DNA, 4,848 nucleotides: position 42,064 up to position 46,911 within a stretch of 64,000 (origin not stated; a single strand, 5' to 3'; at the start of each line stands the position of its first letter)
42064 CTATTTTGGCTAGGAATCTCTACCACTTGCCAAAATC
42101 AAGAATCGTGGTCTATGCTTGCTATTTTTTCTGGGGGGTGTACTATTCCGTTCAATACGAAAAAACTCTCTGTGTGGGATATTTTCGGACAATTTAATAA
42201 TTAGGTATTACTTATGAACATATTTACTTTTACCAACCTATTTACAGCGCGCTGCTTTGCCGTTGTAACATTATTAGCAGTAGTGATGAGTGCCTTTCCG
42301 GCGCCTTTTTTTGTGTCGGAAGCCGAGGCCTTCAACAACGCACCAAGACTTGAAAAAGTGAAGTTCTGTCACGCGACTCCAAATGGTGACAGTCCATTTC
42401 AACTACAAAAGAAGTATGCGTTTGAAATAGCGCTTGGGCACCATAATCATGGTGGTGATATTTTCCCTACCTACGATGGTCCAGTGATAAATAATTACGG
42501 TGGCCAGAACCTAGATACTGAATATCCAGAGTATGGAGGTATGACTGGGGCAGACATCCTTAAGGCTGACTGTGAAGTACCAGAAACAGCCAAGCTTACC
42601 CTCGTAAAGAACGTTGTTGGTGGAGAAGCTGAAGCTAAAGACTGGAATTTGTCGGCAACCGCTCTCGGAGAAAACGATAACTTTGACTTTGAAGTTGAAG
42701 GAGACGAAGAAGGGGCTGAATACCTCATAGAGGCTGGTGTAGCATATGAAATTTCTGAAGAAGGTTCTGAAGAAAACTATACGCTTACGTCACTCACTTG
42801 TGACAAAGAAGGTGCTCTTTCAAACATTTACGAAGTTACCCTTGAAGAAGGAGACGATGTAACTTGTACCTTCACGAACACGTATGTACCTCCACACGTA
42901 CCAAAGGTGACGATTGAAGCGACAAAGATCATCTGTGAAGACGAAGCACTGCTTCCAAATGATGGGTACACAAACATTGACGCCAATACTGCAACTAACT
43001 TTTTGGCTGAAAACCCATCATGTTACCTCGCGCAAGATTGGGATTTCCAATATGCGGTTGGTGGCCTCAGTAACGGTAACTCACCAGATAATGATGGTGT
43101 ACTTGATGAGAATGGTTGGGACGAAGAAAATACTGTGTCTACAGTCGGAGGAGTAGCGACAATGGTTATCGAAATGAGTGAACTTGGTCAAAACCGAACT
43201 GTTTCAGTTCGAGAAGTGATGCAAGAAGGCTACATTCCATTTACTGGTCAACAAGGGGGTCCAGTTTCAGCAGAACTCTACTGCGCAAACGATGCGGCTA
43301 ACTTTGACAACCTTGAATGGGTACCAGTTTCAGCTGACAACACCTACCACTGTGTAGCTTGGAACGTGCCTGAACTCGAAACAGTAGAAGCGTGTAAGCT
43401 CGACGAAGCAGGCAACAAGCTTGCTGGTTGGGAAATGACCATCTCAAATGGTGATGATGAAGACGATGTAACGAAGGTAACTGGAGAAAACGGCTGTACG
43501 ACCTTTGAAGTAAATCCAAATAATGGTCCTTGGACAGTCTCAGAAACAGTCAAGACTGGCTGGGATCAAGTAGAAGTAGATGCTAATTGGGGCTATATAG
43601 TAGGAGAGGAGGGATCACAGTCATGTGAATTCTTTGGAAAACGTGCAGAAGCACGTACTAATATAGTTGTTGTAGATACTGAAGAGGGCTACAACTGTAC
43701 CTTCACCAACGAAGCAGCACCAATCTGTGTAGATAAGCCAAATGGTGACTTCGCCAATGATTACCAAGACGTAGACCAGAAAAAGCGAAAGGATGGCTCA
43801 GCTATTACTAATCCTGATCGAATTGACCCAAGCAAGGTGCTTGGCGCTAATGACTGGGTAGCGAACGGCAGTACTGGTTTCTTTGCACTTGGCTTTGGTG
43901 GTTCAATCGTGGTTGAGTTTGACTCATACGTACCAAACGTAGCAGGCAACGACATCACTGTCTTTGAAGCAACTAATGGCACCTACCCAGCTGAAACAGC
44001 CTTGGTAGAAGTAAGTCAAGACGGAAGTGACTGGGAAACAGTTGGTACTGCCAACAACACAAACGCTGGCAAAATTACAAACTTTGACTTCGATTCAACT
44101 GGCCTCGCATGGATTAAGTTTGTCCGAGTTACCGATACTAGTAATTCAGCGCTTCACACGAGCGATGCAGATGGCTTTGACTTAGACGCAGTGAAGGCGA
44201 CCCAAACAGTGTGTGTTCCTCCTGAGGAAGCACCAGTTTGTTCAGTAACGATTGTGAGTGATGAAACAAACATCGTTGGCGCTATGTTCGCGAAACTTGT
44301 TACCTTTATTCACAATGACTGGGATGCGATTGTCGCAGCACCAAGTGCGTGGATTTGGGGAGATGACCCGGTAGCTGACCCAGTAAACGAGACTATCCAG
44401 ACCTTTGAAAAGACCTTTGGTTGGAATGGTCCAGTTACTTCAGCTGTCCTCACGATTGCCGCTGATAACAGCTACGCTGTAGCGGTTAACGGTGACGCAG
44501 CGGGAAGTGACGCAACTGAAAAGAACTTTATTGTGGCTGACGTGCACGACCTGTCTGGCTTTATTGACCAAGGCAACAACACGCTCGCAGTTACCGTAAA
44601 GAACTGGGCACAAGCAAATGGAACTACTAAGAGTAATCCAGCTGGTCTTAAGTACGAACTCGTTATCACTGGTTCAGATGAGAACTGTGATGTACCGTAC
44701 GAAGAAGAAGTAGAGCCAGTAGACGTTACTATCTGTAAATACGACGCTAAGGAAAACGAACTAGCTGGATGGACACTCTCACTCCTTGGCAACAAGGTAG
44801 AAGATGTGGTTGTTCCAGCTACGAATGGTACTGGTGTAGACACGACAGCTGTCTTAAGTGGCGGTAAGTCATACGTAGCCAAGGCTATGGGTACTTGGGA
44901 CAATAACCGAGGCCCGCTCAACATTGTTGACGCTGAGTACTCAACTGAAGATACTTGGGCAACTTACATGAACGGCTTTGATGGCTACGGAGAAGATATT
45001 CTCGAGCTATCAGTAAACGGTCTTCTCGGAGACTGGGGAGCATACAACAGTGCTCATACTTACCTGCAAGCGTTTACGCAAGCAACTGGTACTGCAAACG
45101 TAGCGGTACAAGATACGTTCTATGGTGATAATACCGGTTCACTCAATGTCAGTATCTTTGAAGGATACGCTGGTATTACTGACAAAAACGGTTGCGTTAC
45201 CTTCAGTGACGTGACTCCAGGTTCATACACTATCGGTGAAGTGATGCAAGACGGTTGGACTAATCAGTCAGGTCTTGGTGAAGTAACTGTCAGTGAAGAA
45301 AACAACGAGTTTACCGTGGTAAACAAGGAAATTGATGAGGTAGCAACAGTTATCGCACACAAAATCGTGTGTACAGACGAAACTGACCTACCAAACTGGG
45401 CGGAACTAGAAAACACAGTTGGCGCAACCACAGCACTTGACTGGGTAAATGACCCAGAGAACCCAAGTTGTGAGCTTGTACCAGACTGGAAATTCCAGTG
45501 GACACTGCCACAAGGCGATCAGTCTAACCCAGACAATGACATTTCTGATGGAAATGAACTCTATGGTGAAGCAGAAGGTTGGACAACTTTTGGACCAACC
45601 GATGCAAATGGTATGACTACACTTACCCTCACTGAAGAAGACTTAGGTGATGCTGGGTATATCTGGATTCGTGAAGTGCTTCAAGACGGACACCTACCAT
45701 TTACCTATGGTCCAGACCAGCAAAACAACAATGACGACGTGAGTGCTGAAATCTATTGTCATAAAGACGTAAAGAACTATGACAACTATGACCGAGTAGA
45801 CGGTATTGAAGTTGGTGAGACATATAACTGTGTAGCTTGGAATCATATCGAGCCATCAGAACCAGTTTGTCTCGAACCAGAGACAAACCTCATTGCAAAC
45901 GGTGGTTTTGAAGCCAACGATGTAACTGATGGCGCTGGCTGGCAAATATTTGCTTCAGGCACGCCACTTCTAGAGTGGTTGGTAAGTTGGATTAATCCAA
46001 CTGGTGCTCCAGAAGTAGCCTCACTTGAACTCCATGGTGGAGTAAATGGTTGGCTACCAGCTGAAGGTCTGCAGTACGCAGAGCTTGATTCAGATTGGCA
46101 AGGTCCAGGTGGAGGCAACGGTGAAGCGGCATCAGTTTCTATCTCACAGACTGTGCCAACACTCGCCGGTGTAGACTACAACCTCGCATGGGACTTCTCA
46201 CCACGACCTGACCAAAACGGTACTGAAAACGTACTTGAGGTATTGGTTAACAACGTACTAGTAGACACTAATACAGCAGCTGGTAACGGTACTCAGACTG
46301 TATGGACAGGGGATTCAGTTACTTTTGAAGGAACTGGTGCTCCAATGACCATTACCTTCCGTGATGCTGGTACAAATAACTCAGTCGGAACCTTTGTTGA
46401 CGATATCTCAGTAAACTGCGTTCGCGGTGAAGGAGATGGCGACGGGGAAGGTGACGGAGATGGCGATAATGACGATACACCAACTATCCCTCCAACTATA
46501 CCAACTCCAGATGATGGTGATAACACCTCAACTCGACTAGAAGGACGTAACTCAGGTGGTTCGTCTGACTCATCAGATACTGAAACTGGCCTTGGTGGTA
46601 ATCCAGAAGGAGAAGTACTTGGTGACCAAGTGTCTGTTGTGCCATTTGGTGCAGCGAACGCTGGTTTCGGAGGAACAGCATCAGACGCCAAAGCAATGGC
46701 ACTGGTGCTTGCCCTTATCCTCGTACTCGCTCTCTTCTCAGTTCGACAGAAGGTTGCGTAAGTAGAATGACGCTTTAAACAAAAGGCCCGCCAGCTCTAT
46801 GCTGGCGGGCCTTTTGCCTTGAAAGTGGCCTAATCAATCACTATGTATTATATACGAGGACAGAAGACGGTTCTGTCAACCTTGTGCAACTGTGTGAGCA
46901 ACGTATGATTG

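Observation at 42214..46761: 1515-aa multidomain adhesin with YxCVAWN-terminated beta-sandwich repeats, a jelly-roll module and a poly-(GD/GE) spacer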

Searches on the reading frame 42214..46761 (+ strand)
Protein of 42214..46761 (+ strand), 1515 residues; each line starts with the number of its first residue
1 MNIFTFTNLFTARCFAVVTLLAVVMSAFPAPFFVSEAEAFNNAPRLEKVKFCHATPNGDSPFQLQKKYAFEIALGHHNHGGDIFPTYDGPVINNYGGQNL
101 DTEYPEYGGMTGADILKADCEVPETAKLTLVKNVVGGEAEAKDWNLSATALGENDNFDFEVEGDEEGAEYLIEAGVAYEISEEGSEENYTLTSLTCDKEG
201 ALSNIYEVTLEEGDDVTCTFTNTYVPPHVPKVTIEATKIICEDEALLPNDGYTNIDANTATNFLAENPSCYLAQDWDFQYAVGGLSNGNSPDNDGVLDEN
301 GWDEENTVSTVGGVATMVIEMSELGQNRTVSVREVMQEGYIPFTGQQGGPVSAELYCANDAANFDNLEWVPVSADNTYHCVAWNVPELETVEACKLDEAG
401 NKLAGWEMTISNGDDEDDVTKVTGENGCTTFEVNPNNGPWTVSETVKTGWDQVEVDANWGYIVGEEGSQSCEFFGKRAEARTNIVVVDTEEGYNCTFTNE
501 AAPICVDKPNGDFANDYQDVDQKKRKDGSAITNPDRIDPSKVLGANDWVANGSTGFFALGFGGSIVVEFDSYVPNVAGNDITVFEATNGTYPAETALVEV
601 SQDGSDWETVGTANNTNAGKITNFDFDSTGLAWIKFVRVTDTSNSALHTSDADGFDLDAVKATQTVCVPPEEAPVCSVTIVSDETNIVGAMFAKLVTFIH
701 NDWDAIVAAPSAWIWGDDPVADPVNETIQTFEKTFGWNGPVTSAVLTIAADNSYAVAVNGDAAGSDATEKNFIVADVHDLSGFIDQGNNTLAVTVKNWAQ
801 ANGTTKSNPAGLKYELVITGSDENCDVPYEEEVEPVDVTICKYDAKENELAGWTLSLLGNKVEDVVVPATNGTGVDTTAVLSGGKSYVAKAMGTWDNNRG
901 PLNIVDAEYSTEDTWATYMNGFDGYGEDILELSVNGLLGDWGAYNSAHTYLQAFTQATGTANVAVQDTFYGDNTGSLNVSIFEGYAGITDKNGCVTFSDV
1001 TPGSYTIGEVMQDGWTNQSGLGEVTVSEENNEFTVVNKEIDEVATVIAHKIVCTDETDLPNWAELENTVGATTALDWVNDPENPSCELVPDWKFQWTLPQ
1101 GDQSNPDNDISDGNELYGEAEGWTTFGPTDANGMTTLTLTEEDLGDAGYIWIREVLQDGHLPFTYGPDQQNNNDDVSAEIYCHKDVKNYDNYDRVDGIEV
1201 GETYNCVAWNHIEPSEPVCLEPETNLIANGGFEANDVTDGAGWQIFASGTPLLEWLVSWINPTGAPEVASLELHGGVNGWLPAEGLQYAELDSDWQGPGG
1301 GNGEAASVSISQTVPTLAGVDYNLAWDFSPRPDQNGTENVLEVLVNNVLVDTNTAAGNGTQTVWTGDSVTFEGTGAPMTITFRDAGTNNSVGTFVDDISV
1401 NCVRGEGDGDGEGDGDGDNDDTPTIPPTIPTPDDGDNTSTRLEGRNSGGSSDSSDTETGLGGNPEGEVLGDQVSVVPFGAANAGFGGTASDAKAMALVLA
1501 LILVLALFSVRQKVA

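Call 3: search_protein_families(library=pfam, proteins=[window:42214-46761:+], max_evalue=1)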
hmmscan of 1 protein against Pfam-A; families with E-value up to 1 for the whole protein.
window:42214-46761:+ (1515 aa): 8 families
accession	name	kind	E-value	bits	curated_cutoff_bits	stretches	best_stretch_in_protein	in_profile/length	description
PF19403.5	SpaA_2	-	9.9e-09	36.1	25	1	124-219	2-95/96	Prealbumin-like fold domain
PF17802.7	SpaA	-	1.3e-07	32.1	23.1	2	390-446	2-60/91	Prealbumin-like fold domain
PF24514.1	SpaA_4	-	1.8e-06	29.2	27.3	2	129-224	2-107/107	Prealbumin-like fold domain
PF22633.2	F5_F8_type_C_2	-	0.00017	22.6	27.8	1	581-628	35-83/91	NedA-like, galactose-binding domain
PF00754.31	F5_F8_type_C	-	0.00048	20.7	28.2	1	587-643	56-114/127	F5/8 type C domain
PF13620.12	CarboxypepD_reg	-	0.0025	18.6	32.3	0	976-1018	16-62/82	Carboxypeptidase regulatory-like domain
PF02837.24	Glyco_hydro_2_N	-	0.011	16.1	28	1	725-802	67-140/169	Glycosyl hydrolases family 2, sugar binding domain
PF20674.3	SpaA_3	-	0.1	13.1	24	1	175-223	57-120/121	Prealbumin-like fold domain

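Call 4: search_protein_families(library=ncbifam, proteins=[window:42214-46761:+], max_evalue=1)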
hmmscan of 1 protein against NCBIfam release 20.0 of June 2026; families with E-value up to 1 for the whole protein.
window:42214-46761:+ (1515 aa): 3 families
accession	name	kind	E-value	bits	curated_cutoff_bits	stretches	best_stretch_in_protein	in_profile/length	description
TIGR04362.1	choice_anch_C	subfamily_domain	2.4e-12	47.4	120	1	1225-1400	1-157/157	choice-of-anchor C family protein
NF058571.1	GVDTG_CTERM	domain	0.01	16.1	29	1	1476-1507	1-33/44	GVDTG sorting domain-containing protein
NF007036.0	PRK09496.2-3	subfamily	0.15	10.8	407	0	681-707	71-97/448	Trk system potassium transporter TrkA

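Call 8: find_homologous_proteins(query=window:42214-46758:+, max_evalue=0.00001)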
Query window:42214-46758:+ (1515 aa): 63 proteins with E <= 0.00001 among 8000 candidates.
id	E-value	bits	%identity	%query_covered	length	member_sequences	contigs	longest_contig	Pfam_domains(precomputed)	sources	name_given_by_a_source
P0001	0.0e+0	1553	59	80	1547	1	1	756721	PF17802.8,PF13620.13,PF17210.10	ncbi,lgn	-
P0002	0.0e+0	1329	60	42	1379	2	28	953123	PF13620.13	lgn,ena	-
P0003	0.0e+0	1295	51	77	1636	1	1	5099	PF17802.8,PF18998.7,PF04862.19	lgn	-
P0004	0.0e+0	1125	51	39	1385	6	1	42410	PF17802.8,PF17210.10,PF04862.19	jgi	-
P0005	0.0e+0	1055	56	49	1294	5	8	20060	PF17210.10,PF04862.19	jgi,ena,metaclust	metaclust:\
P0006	8.6e-278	943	56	37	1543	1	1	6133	PF17802.8,PF24514.2,PF04862.19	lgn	-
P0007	5.0e-275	934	50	60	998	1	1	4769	PF04862.19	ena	-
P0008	5.9e-268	911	54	26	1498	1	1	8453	PF17210.10,PF04862.19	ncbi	-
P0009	2.2e-267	909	45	61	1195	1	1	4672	PF17802.8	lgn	-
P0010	3.4e-226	772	48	38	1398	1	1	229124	PF04862.19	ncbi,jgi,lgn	-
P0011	9.9e-203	695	44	25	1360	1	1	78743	PF17802.8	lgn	-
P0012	3.9e-194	666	42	26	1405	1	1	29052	PF14339.13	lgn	-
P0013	1.9e-189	651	56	25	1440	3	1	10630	PF17802.8,PF13620.13,PF17210.10,PF01471.24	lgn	-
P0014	2.7e-185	637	43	25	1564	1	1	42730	PF00932.26,PF17802.8,PF18998.7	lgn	-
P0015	3.1e-182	627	54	27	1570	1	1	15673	PF00932.26,PF17802.8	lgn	-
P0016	9.0e-175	602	47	16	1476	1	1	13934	PF04862.19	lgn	-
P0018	5.6e-174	599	51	29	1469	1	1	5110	PF17802.8,PF17210.10,PF04862.19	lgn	-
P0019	3.3e-153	530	46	30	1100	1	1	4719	PF17802.8,PF13620.13,PF17210.10,PF04862.19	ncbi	-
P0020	5.7e-144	500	39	23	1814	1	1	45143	PF13448.12,PF17963.8,PF17892.8,PF17803.8,PF24514.2,PF01471.24,PF04862.19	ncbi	-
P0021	1.8e-139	485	42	28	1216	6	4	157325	PF17802.8,PF01471.24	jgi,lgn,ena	-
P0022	2.1e-139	485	48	13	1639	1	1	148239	PF17802.8,PF24514.2,PF13620.13,PF22904.4,PF17210.10,PF04862.19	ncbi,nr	ncbi:MAG: hypothetical protein NUW02_03120 [Candidatus Campbellbacteria bacterium]|nr:hypothetical p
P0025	3.9e-126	441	55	11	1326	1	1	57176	PF01471.24,PF04862.19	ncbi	-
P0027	3.9e-112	394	54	22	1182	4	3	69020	PF24514.2,PF17210.10,PF04862.19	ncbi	-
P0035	1.4e-80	290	37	23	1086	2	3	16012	PF13448.12,PF02412.24,PF04862.19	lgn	-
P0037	1.4e-76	276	38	24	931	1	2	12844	PF24514.2,PF01471.24,PF04862.19,PF19403.6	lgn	-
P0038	2.6e-75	272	44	13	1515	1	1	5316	PF07705.18,PF04862.19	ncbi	-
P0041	6.7e-69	251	38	25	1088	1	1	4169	PF13448.12,PF24514.2,PF01471.24,PF04862.19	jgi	jgi:hypothetical protein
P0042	8.1e-66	241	42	12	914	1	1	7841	PF01471.24,PF04862.19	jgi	jgi:hypothetical protein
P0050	1.5e-46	177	43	12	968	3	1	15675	PF00090.26,PF04862.19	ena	-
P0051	2.3e-46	176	41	11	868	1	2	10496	PF17802.8,PF13620.13,PF04862.19,PF19403.6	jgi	jgi:hypothetical protein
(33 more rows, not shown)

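Call 19: find_encoding_contigs(protein=P0001, flank=10000, max_places=3)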
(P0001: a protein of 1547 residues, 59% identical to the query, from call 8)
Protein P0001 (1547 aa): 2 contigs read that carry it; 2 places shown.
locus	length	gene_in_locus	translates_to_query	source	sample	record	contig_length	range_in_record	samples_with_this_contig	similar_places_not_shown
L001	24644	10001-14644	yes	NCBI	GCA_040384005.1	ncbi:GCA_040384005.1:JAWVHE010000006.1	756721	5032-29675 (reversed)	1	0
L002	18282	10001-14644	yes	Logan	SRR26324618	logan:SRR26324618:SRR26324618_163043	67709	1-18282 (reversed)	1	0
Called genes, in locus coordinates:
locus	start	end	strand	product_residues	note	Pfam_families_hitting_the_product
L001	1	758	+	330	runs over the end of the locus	PF01435:Peptidase_M48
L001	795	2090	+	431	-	PF07690:MFS_1, PF13347:MFS_2, PF07690:MFS_1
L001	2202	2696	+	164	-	-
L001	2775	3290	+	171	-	-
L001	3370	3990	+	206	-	-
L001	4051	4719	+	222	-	-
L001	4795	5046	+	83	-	PF01541:GIY-YIG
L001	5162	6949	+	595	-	PF00009:GTP_EFTU, PF01926:MMR_HSR1, PF22042:EF-G_D2, PF03144:GTP_EFTU_D2, PF00679:EFG_C, PF21018:BipA_C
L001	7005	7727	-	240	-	PF01479:S4, PF00849:PseudoU_synth_2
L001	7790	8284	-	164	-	-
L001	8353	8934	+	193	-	PF04542:Sigma70_r2, PF04545:Sigma70_r4 (faint), PF08281:Sigma70_r4_2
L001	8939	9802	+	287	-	-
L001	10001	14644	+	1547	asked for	PF17210:SdrD_B (faint), PF13620:CarboxypepD_reg (faint), PF17802:SpaA (faint)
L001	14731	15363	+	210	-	PF04203:Sortase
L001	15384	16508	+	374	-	PF00188:CAP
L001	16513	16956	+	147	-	PF00717:Peptidase_S24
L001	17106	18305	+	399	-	PF00704:Glyco_hydro_18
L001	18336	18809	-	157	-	PF00293:NUDIX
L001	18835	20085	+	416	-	PF00817:IMS, PF11799:IMS_C, PF13438:DUF4113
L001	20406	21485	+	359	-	-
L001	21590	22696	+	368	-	PF06030:WxLIP_PGBD (weak)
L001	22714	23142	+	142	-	-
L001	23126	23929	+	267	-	PF03781:FGE-sulfatase (weak)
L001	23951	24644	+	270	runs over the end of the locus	PF03781:FGE-sulfatase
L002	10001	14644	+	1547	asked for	PF17210:SdrD_B (faint), PF13620:CarboxypepD_reg (faint), PF17802:SpaA (faint)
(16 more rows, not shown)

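Call 89: list_cluster_members(proteins=[P0001, P0008, P0010, P0019])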
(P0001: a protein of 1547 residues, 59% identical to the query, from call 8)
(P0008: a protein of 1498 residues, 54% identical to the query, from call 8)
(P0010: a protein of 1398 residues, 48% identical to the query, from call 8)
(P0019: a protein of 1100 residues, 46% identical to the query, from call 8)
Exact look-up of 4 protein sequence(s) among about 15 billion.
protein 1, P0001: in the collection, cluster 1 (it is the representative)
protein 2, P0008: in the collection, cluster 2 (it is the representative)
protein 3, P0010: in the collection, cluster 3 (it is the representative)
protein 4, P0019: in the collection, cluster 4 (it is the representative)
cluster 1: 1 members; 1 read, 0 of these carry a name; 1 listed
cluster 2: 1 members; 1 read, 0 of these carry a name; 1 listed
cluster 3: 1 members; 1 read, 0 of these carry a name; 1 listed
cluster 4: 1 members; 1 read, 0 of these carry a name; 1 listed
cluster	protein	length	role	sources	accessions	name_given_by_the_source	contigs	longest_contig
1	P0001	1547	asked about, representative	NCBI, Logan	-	-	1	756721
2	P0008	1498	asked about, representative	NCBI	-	-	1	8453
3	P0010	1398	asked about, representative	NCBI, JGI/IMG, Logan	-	-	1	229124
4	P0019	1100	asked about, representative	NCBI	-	-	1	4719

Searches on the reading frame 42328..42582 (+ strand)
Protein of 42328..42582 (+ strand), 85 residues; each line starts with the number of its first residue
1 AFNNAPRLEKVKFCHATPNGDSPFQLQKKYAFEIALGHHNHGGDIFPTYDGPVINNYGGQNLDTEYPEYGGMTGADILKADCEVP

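Call 31: search_solved_structures(query=A3, max_evalue=10)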
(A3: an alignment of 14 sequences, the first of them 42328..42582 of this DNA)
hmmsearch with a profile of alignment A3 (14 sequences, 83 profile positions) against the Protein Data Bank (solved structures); distinct sequences matched with E-value up to 10: 0.
